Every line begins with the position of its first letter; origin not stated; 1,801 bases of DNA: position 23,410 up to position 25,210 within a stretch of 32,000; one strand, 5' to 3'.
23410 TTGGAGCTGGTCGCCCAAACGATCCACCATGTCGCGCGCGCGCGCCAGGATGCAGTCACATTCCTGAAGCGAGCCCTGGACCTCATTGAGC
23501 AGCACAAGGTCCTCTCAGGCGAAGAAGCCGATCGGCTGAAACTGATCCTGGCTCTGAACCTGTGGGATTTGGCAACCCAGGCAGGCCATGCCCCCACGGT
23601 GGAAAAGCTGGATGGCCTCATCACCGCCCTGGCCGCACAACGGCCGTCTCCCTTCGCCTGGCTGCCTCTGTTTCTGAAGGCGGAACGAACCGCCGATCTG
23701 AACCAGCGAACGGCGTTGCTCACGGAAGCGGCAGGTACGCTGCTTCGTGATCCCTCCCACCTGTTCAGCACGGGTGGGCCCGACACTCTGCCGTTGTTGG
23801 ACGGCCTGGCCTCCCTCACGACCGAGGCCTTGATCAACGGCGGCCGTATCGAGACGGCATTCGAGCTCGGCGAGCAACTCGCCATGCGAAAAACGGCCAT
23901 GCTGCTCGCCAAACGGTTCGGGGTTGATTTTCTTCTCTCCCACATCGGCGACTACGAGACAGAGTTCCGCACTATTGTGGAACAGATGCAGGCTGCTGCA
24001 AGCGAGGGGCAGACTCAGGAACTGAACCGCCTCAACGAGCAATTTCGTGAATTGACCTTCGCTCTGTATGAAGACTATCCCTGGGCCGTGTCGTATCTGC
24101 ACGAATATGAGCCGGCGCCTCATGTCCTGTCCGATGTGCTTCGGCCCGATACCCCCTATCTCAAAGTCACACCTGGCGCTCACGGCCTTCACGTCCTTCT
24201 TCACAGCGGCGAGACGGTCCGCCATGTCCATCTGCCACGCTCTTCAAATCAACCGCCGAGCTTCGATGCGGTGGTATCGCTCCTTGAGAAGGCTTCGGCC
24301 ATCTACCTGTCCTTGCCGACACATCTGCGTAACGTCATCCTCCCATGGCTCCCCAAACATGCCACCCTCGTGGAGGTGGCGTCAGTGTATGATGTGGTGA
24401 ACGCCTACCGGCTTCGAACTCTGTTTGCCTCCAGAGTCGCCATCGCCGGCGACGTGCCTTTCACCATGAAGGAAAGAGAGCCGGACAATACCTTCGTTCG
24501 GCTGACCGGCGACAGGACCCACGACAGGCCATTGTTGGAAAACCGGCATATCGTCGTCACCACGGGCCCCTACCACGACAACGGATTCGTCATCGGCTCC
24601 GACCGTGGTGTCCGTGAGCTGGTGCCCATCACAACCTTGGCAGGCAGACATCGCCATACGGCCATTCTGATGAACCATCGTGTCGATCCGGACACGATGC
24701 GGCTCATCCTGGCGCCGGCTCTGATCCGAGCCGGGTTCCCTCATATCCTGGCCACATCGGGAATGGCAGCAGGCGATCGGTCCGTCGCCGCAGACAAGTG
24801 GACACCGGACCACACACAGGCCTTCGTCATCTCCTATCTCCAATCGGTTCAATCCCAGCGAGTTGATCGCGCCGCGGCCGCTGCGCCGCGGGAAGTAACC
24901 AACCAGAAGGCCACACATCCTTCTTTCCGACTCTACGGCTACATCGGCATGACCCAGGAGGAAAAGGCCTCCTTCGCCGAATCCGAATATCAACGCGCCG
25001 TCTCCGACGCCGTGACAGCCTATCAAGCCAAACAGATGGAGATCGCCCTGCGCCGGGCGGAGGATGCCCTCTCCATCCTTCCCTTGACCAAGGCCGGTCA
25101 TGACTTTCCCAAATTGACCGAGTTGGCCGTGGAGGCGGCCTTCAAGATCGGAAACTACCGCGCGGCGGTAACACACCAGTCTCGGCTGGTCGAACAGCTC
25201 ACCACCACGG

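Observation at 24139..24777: An internal, catalytically dead second CHAT-like module: the giant protein looks like a tandem TPR-CHAT duplication with a pseudo-protease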

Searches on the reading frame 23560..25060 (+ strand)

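Call 6: search_protein_families(library=ncbifam, proteins=[window:23800-25000:+], max_evalue=1)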
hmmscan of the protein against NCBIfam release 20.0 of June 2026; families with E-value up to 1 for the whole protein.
window:23800-25000:+ (400 aa): 1 family
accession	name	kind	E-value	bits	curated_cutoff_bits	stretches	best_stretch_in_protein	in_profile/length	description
TIGR02917.1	PEP_TPR_lipo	equivalog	0.054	11.3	312.2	1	331-400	423-491/899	XrtA/PEP-CTERM system TPR-repeat protein PrsT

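Call 7: search_protein_families(library=pfam, proteins=[window:23800-25000:+], max_evalue=10)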
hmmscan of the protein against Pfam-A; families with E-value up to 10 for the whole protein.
window:23800-25000:+ (400 aa): 0 families

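Call 9: find_homologous_proteins(query=window:23560-25060:+, max_evalue=0.001)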
Query window:23560-25060:+: 8000 candidates shared short words with the query, none scored E <= 0.001.

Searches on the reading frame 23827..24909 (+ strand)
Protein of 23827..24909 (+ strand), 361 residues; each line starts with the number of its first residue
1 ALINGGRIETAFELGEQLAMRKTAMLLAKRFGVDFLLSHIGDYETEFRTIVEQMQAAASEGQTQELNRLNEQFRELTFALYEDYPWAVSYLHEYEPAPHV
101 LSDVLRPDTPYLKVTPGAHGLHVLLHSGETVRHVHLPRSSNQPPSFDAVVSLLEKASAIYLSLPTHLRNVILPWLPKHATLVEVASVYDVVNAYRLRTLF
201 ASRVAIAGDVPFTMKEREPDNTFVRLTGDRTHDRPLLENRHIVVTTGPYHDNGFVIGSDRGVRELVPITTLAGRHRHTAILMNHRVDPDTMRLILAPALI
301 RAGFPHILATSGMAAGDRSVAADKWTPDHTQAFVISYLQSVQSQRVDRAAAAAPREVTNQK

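Call 11: search_solved_structures(query=window:23827-24909:+, max_evalue=10, show_alignments=2)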
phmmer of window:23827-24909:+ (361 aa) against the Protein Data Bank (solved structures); distinct sequences matched with E-value up to 10: 12.
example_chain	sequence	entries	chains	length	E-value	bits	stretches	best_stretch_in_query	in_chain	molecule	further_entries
5vdn_A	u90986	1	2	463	0.41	13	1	215-301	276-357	Glutathione oxidoreductase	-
1r0e_A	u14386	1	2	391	1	11.7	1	63-187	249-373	Glycogen synthase kinase-3 beta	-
1q5k_A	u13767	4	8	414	1.1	11.6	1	63-187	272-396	Glycogen synthase kinase-3 beta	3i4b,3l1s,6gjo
5t31_A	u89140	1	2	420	1.2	11.5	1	63-187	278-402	Glycogen synthase kinase-3 beta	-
1i09_A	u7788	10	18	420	1.2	11.5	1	63-187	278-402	GLYCOGEN SYNTHASE KINASE-3 BETA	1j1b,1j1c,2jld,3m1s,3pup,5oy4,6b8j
8xn6_A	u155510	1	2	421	1.2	11.5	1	63-187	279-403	Glycogen synthase kinase-3 beta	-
1pyx_A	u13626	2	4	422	1.2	11.5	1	63-187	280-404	Glycogen synthase kinase-3 beta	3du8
4j1r_A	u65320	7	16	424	1.2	11.5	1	63-187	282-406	Glycogen synthase kinase-3 beta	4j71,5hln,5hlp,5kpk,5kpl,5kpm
1q3d_A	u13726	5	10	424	1.2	11.5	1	63-187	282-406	GLYCOGEN SYNTHASE KINASE-3 BETA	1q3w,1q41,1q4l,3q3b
4iq6_A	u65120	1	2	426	1.2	11.5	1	63-187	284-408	Glycogen synthase kinase-3 beta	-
4ptc_A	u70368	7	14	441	1.3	11.4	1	63-187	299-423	Glycogen synthase kinase-3 beta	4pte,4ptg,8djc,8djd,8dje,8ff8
9fr5_A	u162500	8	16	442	1.3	11.4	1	63-187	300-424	Glycogen synthase kinase-3 beta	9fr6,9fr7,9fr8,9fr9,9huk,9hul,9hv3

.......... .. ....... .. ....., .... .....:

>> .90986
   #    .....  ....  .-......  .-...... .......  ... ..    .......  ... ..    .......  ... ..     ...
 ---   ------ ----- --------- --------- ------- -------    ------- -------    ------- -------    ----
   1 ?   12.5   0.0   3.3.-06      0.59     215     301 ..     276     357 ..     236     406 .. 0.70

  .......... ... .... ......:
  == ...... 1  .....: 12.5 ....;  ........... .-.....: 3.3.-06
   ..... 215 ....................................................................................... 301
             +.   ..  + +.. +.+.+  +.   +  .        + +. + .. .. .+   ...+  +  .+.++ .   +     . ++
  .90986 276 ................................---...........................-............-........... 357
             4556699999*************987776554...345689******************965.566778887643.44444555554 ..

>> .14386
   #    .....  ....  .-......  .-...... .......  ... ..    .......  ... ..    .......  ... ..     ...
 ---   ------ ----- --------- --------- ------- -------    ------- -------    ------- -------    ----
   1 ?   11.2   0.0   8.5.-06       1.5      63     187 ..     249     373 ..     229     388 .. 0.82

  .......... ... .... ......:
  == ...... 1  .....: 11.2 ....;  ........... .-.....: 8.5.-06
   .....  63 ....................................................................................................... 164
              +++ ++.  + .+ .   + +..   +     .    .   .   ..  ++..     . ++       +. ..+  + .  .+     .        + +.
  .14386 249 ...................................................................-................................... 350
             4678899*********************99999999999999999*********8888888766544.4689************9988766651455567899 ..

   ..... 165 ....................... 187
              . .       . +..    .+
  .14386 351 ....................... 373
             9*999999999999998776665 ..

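Call 37: search_protein_representatives(protein=window:23827-24909:+)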
Query: 361 residues. Proteins with E-value up to 0.001 (for the whole library): 21; up to 1e-10: 15; up to 1e-30: 7. The best 21 are listed.
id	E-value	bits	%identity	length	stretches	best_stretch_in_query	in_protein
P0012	9.9e-99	347.2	51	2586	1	2-356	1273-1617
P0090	6.5e-43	163.7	33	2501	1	1-321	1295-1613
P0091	6.4e-42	160.4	34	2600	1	9-314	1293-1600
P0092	1.2e-41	159.5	33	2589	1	2-311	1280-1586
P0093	4.2e-39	151.2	32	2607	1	4-317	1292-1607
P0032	5.4e-35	137.7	29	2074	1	2-357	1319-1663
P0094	5.6e-33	131.0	29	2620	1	13-309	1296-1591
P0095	8.0e-29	117.4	33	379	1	9-213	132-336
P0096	3.1e-22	95.7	26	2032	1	2-311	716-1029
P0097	7.9e-22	94.4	28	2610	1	12-313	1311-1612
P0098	6.4e-19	84.8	31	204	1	34-212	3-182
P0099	7.7e-19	84.5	26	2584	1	5-309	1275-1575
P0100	1.0e-13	67.7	27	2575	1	4-320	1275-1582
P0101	2.1e-12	63.4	34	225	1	101-249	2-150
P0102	5.8e-11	58.6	44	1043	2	2-89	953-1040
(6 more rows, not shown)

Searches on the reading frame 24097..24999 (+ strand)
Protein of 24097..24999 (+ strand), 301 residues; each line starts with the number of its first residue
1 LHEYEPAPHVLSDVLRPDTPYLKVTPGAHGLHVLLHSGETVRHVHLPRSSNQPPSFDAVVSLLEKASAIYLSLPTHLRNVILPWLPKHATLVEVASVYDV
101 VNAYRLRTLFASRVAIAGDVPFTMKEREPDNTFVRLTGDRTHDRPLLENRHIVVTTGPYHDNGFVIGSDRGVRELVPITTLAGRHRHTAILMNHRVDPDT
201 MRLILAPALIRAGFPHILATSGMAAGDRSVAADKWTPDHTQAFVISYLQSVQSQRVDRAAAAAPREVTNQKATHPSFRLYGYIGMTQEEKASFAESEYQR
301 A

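Call 40: predict_structure(alignment_id=A1)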
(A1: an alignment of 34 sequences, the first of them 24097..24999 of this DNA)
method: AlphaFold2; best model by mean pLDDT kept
length: 301 residues; sequences in the alignment: 34
mean_pLDDT: 87.5   pTM: 0.88
mean pLDDT of the five models: 87.5, 87.0, 87.0, 86.8, 76.5
residues with pLDDT >= 90: 196; 70-90: 69; 50-70: 34; < 50: 2
segments of 3 or more residues with pLDDT < 50: none
pLDDT, mean of each block of 10 residues (from residue 1): 71 93 94 92 85 77 94 93 92 96 95 91 63 88 90 94 87 89 92 91 97 96 58 77 93 95 78 75 96 94 90
secondary structure, 60 per line:
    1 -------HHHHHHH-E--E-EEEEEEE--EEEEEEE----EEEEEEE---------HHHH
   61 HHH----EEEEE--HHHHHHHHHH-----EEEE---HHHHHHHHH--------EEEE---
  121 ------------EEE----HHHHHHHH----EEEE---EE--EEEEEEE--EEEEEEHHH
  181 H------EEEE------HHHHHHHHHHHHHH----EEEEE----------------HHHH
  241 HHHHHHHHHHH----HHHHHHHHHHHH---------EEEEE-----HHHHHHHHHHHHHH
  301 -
elements in order: H8-14 E21-27 E30-36 E41-47 H57-63 E68-72 H75-84 E90-93 H97-105 E114-117 E133-135 H140-147 E152-155 E163-169 E172-177 H178-181 E188-191 H198-211 E216-220 H237-251 H256-267 E277-281 H287-300

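Call 43: fold_search(model_id=the predicted structure, library=pdb)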
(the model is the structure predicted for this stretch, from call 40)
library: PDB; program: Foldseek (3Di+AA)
matches with E <= 10: 1185; with E <= 0.001: 12
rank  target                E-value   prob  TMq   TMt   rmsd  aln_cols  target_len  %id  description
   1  8eex_B                1.6e-05  1.00  0.45  0.22   9.8       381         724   11  Cas7-11 in complex with Csx29 (released 2022-11-16)
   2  8tl0_A                1.9e-05  1.00  0.36  0.24  15.7       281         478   13  Structure of activated SAVED-CHAT filament (released 2024-03-06)
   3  8tl0_C                2.7e-05  1.00  0.37  0.26  17.2       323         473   12  Structure of activated SAVED-CHAT filament (released 2024-03-06)
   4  5fby_A                3.0e-05  1.00  0.54  0.35   8.1       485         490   10  Crystal structure of ctSPD (released 2016-03-30)
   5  8tl0_D                3.2e-05  1.00  0.36  0.24  15.1       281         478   13  Structure of activated SAVED-CHAT filament (released 2024-03-06)
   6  5fc2_B                3.9e-05  1.00  0.51  0.34   8.6       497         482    9  Structure of a separase in complex with a pAMK peptide containing a phospho-serine (released 2016-03-30)
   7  5fc3_B                1.1e-04  1.00  0.54  0.37   8.1       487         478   11  Structural basis of cohesin cleavage by separase (released 2016-03-30)
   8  8eey_B                1.1e-04  1.00  0.48  0.22   9.5       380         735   10  Cas7-11 in complex with DR-mismatched target RNA, Csx29 and Csx30 (released 2022-11-16)
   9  9hn5_A                2.0e-04  1.00  0.53  0.13   7.9       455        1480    9  Cryo-EM structure of human separase bound to phosphorylated SCC1 (100-320 aa) (released 2025-09-03)
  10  9hvy                  3.0e-04  1.00  0.44  0.12   7.3       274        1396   14  Cryo-EM structure of human separase-SCC1 (1-631) fusion protein (released 2026-01-14)
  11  7n6g_1N               3.4e-04  1.00  0.51  0.09   9.4       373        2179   11  C1 of central pair (released 2022-05-18)
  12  7nj0_A                7.1e-04  1.00  0.46  0.14   6.8       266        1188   15  CryoEM structure of the human Separase-Cdk1-cyclin B1-Cks1 complex (released 2021-08-04)
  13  7wr5_C                3.8e-03  0.89  0.27  0.32   9.8       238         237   12  Crystal structure of OspC3-calmodulin-caspase-4 complex binding with 2'-aF-NAD+ (released 2023-01-25)
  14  5u1t_A                5.5e-03  0.94  0.39  0.10   8.7       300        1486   12  Crystal structure of the Saccharomyces cerevisiae separase-securin complex at 2.6 angstrom resolution (released 2017-02-08)
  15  7wr4_C                8.0e-03  0.94  0.31  0.37   9.2       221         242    8  Crystal structure of OspC3-calmodulin-caspase-4 complex (released 2023-01-25)
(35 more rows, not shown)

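Call 50: search_solved_structures(query=A1, max_evalue=1, show_alignments=0)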
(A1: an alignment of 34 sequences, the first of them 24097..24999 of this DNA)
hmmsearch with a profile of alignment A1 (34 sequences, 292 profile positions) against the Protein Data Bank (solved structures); distinct sequences matched with E-value up to 1: 1.
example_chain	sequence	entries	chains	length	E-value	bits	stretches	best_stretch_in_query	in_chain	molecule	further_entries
8t2i_N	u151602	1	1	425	0.53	12.7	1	225-283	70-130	AFP homolog 2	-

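Call 61: search_protein_families(library=pfam, proteins=[window:24097-24999:+], max_evalue=1)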
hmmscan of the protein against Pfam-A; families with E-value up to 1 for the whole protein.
window:24097-24999:+ (301 aa): 0 families
